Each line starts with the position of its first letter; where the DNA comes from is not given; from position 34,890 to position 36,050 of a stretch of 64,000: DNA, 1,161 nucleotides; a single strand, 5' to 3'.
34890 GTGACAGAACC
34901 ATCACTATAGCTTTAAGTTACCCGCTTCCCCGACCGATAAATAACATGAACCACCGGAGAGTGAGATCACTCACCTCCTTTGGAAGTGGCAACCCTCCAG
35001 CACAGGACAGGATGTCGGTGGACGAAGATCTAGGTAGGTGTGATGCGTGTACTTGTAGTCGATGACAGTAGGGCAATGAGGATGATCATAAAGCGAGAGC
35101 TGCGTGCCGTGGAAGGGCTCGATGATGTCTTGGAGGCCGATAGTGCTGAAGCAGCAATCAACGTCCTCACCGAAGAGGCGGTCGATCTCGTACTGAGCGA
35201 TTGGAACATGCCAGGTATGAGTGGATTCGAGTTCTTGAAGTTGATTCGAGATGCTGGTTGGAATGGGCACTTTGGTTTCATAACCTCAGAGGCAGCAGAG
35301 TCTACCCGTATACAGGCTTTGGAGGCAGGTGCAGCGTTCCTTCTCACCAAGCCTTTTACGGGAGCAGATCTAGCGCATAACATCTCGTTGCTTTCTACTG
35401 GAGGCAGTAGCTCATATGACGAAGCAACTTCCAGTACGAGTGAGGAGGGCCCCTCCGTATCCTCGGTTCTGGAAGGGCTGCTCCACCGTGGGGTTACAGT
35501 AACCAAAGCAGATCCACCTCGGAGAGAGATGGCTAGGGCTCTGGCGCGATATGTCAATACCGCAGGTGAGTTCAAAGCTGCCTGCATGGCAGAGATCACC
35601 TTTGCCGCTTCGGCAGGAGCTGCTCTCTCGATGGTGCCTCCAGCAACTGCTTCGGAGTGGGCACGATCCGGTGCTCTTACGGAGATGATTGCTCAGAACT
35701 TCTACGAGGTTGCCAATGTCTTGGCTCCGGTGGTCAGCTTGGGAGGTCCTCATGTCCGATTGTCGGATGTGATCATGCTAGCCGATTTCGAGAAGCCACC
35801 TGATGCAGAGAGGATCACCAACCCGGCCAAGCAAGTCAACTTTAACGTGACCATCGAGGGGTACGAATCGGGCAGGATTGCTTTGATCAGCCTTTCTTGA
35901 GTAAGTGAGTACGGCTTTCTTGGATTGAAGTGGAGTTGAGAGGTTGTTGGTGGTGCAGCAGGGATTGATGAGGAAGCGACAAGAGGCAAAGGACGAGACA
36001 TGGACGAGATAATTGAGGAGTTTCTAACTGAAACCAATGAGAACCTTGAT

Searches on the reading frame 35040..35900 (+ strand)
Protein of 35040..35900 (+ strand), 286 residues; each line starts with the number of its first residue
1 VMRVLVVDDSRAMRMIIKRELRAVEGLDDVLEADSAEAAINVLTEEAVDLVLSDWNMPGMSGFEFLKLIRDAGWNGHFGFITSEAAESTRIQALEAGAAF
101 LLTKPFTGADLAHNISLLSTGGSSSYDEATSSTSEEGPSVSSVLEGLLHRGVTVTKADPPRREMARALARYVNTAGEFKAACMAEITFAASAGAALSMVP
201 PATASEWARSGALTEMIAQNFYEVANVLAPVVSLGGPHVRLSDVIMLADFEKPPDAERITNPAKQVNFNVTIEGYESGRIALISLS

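Call 3: search_protein_families(library=pfam, proteins=[window:35040-35900:+], max_evalue=1)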
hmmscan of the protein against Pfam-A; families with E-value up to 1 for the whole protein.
window:35040-35900:+ (286 aa): 2 families
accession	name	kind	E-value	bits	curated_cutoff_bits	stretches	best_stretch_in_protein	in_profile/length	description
PF00072.30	Response_reg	-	7.6e-25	87.7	30.2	1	4-115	1-110/111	Response regulator receiver domain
PF14181.11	YqfQ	-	0.098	13.3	27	1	168-240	4-80/166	YqfQ-like protein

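Call 4: search_protein_families(library=ncbifam, proteins=[window:35040-35900:+], max_evalue=1)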
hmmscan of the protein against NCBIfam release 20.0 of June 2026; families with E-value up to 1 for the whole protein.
window:35040-35900:+ (286 aa): 95 families (the best 25 are shown)
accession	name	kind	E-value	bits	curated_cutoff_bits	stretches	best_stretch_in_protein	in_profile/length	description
NF007901.0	PRK10610.1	equivalog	2.4e-19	69.7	189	1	2-114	6-119/129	chemotaxis response regulator CheY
TIGR02154.1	PhoB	equivalog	3.7e-16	59.1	296.2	1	3-114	4-115/226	phosphate regulon transcriptional regulator PhoB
NF001965.0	PRK00742.1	subfamily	7.6e-15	55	293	1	2-109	4-112/357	chemotaxis-specific protein-glutamate methyltransferase CheB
NF007135.0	PRK09581.1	equivalog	8.9e-14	51.1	474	1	2-115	3-116/457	PleD family two-component system response regulator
NF007018.1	PRK09483.1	equivalog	1.5e-13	50.9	280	1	1-121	1-121/217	UvrY/SirA/GacA family response regulator transcription factor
TIGR01818.1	ntrC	equivalog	2.3e-13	49.8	558.6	1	4-135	1-126/463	nitrogen regulation protein NR(I)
NF046022.1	RespRegCpdRBruc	equivalog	2.7e-13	50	180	1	1-116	1-114/120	cell cycle two-component system response regulator CpdR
NF007935.0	PRK10651.1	equivalog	3.5e-13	49.2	250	1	3-120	8-125/216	two-component system response regulator NarL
NF008099.0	PRK10841.1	equivalog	4.1e-13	48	920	1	2-116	825-937/949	two-component system sensor histidine kinase RcsC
NF053512.1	nitric_RR_NosR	exception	4.3e-13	49.1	400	1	4-115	1-111/422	response regulator c-di-GMP phosphodiesterase, NosR family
NF007546.0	PRK10161.1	equivalog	7.1e-13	48.7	471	1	3-115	4-116/229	phosphate response regulator transcription factor PhoB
NF041734.1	resp_reg_RppA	equivalog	7.7e-13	48.3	250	1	2-115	1-114/229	two-component system response regulator RppA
NF046020.1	HisKinCckABruc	equivalog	1.6e-12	46.1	1000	1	3-115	751-863/868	cell cycle histidine kinase CckA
NF053854.1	RespRegPhoBBctds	equivalog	2.6e-12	46.6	270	1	4-115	1-111/225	two-component system response regulator PhoB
NF008199.0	PRK10955.1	equivalog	9.6e-12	45.3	341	1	1-118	1-114/232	envelope stress response regulator transcription factor CpxR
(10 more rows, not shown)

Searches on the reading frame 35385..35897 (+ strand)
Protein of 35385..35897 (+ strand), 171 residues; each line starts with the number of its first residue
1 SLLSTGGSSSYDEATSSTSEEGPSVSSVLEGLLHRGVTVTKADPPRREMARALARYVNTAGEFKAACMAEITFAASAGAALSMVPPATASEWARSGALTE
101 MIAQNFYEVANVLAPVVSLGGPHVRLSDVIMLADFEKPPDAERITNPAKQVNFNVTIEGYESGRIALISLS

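Call 81: search_solved_structures(query=window:35385-35897:+, max_evalue=10)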
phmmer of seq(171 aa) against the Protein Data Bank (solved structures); distinct sequences matched with E-value up to 10: 0.
